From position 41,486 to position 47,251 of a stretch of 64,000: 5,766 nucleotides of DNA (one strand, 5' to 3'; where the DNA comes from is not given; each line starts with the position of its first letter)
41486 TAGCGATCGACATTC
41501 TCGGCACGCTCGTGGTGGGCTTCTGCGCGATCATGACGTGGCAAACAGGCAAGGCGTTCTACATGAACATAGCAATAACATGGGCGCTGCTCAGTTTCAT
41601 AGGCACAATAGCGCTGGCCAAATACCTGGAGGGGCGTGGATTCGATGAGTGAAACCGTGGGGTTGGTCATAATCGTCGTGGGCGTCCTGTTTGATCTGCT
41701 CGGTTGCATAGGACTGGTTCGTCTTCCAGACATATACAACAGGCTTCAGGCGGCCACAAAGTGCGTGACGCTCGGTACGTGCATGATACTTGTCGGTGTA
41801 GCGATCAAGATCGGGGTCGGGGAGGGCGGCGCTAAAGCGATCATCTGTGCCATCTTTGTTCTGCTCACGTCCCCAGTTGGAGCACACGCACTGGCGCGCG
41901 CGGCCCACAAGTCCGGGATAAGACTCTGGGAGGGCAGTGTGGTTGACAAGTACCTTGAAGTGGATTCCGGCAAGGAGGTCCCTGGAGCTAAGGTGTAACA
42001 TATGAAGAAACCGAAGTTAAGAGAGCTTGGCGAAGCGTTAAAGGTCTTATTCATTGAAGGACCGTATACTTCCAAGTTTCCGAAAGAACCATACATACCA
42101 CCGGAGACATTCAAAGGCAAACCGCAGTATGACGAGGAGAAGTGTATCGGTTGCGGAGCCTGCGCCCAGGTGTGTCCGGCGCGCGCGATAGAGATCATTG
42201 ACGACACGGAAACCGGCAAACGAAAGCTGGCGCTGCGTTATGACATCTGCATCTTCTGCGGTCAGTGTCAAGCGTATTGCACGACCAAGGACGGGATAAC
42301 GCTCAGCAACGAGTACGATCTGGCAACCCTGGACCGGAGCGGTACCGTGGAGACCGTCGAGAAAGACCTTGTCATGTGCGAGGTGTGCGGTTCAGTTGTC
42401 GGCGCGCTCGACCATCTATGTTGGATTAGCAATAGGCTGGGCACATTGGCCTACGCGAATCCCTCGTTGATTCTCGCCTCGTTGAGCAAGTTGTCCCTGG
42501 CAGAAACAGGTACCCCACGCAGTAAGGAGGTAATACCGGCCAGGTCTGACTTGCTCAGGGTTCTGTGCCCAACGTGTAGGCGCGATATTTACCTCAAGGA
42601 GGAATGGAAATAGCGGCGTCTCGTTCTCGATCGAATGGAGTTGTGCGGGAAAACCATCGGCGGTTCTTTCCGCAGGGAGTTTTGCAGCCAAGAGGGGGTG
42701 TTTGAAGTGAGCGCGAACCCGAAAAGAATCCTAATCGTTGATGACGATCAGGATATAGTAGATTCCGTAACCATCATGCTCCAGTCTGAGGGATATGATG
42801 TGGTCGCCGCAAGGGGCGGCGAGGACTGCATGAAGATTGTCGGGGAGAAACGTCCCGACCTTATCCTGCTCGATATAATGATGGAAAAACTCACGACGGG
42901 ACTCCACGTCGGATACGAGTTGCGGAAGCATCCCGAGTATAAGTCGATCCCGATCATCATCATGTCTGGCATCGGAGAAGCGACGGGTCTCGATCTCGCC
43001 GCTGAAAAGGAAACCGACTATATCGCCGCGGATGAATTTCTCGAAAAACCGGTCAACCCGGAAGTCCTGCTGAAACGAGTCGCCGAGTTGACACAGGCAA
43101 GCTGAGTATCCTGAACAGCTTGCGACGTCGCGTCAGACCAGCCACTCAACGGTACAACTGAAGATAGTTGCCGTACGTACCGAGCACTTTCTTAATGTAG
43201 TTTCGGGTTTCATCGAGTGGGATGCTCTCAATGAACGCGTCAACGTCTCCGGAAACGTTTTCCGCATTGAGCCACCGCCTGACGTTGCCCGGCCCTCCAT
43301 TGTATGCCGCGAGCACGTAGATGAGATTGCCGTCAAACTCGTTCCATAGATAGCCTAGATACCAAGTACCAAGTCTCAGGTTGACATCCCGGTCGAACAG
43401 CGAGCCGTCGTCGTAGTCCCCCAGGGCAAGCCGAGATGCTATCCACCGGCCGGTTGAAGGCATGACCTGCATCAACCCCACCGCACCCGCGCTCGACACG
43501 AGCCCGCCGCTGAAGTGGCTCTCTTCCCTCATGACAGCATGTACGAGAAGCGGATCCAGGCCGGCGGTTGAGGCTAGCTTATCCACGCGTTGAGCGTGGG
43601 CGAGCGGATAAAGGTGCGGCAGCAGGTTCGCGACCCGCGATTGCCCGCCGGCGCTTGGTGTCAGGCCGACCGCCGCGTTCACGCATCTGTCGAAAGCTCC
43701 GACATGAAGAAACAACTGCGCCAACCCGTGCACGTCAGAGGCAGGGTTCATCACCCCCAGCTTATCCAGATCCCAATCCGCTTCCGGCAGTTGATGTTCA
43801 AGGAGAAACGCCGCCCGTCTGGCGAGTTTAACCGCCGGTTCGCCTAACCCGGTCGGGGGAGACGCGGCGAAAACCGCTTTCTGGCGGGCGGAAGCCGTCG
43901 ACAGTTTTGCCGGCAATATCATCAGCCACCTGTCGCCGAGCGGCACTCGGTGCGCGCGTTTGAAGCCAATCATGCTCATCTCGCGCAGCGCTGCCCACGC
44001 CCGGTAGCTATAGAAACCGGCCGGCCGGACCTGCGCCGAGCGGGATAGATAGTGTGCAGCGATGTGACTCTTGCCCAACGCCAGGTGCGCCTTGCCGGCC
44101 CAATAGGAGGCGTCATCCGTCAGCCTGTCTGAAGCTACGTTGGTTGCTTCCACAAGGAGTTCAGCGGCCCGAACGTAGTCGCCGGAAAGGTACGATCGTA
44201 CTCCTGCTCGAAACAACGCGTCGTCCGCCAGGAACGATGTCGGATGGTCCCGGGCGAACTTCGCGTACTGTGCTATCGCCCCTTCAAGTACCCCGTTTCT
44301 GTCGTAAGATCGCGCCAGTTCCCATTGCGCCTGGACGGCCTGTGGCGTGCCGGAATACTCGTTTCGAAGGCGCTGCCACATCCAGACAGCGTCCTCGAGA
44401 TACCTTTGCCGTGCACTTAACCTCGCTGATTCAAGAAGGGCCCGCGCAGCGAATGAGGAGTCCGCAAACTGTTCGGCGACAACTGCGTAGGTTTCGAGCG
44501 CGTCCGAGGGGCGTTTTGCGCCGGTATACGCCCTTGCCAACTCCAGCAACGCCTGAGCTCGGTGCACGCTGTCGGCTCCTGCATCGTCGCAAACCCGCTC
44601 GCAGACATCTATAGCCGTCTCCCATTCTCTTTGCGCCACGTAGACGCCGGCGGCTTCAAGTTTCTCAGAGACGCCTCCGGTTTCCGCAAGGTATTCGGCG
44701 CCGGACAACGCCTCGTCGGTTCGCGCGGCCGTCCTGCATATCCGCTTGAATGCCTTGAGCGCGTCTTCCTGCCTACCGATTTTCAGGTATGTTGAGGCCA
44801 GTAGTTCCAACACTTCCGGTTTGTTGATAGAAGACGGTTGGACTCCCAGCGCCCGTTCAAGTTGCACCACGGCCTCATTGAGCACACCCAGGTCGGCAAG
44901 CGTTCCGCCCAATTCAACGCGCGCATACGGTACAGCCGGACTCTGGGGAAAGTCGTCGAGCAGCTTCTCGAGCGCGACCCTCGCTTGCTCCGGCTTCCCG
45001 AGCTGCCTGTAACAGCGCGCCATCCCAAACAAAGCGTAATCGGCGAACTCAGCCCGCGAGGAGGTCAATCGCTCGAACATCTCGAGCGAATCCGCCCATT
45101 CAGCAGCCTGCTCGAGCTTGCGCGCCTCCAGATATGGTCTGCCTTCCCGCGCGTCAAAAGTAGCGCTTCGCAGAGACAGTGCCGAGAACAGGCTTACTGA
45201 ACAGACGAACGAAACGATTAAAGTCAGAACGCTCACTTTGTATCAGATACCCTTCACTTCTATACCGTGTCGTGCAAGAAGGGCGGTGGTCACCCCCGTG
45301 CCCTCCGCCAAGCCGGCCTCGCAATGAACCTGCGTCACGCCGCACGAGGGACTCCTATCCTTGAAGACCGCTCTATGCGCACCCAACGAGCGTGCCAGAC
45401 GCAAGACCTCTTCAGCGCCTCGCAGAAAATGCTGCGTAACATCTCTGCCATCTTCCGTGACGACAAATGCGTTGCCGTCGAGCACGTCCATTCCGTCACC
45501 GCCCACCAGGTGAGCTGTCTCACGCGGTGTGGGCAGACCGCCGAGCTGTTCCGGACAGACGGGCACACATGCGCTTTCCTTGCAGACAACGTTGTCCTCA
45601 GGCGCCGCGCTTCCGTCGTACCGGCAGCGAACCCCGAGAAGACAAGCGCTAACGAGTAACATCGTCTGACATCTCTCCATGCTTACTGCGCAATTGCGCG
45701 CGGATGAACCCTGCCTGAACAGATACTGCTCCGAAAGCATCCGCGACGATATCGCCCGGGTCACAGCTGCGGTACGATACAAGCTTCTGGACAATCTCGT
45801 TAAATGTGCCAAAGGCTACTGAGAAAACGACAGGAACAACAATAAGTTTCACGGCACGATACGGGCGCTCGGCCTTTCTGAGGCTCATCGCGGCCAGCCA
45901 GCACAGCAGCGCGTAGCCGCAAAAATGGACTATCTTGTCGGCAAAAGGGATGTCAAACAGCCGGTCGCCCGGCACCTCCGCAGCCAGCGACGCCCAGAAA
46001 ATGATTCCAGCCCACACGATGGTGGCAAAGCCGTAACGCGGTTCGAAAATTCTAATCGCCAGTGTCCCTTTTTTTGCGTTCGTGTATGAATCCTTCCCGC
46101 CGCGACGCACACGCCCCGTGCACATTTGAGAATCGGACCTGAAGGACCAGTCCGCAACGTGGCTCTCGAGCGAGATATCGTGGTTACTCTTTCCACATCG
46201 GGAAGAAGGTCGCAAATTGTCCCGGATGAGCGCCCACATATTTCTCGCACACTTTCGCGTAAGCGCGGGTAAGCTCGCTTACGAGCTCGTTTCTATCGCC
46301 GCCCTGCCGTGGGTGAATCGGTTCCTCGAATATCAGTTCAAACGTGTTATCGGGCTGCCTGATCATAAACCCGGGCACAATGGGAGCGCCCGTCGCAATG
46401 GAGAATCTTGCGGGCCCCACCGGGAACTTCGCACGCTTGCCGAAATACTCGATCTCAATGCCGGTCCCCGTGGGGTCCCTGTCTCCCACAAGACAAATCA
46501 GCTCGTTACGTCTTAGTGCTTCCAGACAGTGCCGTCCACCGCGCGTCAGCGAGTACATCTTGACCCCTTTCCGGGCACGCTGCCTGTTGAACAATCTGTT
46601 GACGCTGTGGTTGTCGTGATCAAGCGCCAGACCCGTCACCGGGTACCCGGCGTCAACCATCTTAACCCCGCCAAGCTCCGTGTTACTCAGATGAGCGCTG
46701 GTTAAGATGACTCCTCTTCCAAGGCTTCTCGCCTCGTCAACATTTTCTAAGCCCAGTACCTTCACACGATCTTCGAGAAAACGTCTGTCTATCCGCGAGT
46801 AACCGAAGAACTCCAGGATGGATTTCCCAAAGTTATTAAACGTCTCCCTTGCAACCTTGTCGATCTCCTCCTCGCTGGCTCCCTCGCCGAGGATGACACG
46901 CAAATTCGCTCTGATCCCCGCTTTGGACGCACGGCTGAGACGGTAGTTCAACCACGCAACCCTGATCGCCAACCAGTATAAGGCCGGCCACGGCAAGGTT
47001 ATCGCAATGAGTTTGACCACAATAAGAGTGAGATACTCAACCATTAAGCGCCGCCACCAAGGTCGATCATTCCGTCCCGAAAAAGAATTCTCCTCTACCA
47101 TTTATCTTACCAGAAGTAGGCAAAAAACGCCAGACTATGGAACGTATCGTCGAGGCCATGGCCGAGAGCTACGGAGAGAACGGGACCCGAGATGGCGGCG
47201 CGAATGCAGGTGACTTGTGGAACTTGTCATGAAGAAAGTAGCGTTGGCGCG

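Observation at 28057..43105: Sigma-54-driven string coupling HydB/HydG-like, FdhA-like and HycB-like modules to a group-4 [NiFe] hydrogenase with a full Mrp antiporter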

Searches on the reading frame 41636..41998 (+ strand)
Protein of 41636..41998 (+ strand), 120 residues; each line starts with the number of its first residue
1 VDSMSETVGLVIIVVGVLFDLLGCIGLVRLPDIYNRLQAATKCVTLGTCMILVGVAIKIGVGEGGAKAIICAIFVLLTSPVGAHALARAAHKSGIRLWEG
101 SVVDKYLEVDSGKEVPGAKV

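Call 4: search_protein_families(library=pfam, proteins=[window:41636-41998:+])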
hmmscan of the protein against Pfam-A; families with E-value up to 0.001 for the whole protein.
window:41636-41998:+ (120 aa): 1 family
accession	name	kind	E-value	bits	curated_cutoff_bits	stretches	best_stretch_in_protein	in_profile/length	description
PF03334.19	PhaG_MnhG_YufB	-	1.6e-26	92.8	23.4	1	13-91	2-80/80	Na+/H+ antiporter subunit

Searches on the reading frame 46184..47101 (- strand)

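Call 23: search_protein_families(library=pfam, proteins=[window:46184-47101:-], max_evalue=0.00001)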
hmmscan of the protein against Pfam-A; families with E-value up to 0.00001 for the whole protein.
window:46184-47101:- (305 aa): 1 family
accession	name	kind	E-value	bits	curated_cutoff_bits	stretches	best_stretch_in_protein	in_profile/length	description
PF03279.18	Lip_A_acyltrans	-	1.9e-47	162.3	22.3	1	21-304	15-294/295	Bacterial lipid A biosynthesis acyltransferase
